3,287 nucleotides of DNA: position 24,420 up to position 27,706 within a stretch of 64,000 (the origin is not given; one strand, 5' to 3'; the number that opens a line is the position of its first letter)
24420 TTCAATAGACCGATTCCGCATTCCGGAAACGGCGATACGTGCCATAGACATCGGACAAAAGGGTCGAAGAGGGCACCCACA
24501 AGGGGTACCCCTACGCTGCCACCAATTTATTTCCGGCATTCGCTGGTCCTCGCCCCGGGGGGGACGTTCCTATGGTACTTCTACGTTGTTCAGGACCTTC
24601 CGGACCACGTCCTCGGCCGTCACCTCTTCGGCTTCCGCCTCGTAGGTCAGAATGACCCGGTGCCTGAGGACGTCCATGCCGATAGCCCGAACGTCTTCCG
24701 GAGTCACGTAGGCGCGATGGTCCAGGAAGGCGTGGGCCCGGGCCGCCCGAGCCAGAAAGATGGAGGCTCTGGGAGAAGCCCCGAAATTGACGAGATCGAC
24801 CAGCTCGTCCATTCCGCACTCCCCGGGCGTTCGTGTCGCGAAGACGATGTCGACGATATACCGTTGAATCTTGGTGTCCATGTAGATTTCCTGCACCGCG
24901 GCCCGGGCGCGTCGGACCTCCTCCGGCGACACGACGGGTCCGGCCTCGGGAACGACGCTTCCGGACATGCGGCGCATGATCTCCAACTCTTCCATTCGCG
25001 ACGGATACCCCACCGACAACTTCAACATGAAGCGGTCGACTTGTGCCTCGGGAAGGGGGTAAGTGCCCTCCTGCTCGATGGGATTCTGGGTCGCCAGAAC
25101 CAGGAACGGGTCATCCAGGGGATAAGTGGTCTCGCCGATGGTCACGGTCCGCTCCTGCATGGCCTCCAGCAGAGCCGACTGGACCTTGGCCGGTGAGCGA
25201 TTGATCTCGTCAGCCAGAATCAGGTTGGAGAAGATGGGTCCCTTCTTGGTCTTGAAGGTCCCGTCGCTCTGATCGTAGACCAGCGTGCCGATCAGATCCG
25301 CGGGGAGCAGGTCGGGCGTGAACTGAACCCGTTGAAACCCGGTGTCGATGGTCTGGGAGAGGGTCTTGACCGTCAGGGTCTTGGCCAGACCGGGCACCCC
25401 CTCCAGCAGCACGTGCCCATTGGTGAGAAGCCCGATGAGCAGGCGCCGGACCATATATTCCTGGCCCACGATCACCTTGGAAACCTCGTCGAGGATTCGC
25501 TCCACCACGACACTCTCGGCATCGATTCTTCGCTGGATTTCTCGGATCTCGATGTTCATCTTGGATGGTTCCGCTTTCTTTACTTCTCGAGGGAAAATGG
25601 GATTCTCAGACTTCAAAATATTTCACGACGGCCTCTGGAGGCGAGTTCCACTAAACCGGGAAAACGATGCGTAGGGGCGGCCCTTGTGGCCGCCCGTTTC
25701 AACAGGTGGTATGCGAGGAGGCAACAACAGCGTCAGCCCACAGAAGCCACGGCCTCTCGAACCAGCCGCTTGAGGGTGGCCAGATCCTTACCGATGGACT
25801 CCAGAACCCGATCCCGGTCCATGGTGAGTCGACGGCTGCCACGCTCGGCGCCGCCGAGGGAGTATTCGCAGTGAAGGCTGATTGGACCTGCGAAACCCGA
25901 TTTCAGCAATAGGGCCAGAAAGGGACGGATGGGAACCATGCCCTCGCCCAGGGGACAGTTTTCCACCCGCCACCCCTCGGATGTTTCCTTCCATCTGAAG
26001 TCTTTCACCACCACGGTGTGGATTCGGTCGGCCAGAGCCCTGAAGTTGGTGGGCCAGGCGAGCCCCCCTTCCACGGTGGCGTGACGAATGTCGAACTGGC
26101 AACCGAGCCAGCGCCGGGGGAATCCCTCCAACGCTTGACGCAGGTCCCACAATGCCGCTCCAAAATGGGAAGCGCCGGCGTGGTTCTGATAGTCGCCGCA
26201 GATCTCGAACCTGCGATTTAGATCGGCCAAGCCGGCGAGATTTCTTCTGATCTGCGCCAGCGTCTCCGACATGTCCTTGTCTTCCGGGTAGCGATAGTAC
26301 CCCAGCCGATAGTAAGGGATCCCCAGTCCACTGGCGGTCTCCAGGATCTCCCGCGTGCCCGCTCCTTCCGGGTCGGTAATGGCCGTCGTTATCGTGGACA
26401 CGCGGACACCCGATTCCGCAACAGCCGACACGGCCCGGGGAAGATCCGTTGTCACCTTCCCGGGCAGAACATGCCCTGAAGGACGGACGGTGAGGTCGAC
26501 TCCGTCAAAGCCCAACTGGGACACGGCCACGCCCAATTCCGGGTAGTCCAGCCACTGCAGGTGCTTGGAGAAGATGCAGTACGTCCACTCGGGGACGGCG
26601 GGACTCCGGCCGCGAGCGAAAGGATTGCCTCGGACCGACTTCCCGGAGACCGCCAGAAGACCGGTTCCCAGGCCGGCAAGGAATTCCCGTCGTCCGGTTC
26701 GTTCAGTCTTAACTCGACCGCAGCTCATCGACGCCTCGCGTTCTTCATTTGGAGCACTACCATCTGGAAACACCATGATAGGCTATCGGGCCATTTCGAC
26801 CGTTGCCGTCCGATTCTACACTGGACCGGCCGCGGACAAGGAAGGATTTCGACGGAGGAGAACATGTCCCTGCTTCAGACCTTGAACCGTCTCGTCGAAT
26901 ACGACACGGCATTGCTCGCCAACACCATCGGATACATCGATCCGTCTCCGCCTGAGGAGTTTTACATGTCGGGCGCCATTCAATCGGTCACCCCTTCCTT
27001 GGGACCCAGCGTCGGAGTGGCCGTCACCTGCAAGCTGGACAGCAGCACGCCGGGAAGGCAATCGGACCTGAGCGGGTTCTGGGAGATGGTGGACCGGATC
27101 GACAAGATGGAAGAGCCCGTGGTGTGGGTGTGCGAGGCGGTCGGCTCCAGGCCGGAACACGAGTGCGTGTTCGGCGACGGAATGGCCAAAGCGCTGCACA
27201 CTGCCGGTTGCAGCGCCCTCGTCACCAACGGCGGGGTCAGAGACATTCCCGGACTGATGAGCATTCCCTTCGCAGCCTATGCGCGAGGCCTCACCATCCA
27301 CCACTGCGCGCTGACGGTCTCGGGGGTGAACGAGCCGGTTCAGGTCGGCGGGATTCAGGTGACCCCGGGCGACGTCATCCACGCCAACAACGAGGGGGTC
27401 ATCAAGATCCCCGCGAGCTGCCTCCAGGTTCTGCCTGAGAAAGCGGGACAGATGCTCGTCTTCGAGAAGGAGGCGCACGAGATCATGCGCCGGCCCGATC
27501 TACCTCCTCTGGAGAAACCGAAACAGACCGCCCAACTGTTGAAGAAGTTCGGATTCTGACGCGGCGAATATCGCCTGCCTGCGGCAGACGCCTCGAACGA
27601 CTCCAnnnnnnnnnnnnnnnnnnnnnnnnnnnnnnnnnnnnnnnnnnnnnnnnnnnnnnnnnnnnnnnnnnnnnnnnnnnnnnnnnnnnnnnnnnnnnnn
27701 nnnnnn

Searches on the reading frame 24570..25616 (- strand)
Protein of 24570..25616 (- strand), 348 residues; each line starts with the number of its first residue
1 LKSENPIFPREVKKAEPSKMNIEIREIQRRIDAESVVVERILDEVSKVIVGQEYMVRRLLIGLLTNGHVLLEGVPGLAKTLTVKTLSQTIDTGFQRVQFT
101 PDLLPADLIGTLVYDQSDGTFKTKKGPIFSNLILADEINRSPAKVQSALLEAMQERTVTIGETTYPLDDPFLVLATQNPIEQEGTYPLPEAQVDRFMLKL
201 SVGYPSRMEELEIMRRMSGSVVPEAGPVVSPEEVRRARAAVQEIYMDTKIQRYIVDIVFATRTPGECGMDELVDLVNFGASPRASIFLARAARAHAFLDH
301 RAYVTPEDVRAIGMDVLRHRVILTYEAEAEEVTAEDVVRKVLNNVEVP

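Call 43: search_protein_families(library=pfam, proteins=[window:24570-25616:-], max_evalue=0.001)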
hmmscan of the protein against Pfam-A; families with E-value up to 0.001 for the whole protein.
window:24570-25616:- (348 aa): 6 families
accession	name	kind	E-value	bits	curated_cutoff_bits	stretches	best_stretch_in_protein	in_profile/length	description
PF07726.17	AAA_3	-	2.6e-65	218.6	27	1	68-198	1-131/131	ATPase family associated with various cellular activities (AAA)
PF17863.7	AAA_lid_2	-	5.2e-23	81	22.7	1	276-340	9-73/74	AAA lid domain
PF07728.20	AAA_5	-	7.5e-14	52.4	22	1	68-196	1-139/139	AAA domain (dynein-related subfamily)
PF20030.5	bpMoxR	-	5.9e-13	48.8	27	1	39-204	4-168/205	MoxR domain in the MoxR-vWA-beta-propeller ternary systems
PF00493.29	MCM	-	5.6e-05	22.8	23.3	1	65-181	56-175/224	MCM P-loop domain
PF00158.32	Sigma54_activat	-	0.00029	21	20.2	1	65-182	21-147/168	Sigma-54 interaction domain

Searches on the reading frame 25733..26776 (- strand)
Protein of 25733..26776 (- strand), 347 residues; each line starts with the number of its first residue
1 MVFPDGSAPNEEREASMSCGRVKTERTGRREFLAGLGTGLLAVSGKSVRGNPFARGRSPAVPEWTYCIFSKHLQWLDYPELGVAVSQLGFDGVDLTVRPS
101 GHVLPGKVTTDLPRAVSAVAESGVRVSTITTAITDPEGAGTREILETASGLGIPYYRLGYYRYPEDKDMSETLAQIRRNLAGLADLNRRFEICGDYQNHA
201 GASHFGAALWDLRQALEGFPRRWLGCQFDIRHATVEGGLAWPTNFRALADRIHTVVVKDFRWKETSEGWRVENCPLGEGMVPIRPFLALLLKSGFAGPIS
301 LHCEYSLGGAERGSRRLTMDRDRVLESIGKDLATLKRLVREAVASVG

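Call 43: search_protein_families(library=pfam, proteins=[window:25733-26776:-], max_evalue=0.001)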
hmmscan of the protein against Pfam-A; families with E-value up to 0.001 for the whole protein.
window:25733-26776:- (347 aa): 1 family
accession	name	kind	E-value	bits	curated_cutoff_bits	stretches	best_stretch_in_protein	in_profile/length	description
PF01261.30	AP_endonuc_2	-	1.2e-21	77.9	31.1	1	84-305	3-231/249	Xylose isomerase-like TIM barrel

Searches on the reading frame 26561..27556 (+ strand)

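Call 43: search_protein_families(library=pfam, proteins=[window:26561-27556:+], max_evalue=0.001)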
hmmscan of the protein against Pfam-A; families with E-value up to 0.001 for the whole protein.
window:26561-27556:+ (332 aa): 1 family
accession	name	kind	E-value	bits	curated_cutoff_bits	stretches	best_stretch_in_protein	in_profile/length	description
PF03737.21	RraA-like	-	3.1e-21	76.6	24.5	1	139-281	20-151/152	Aldolase/RraA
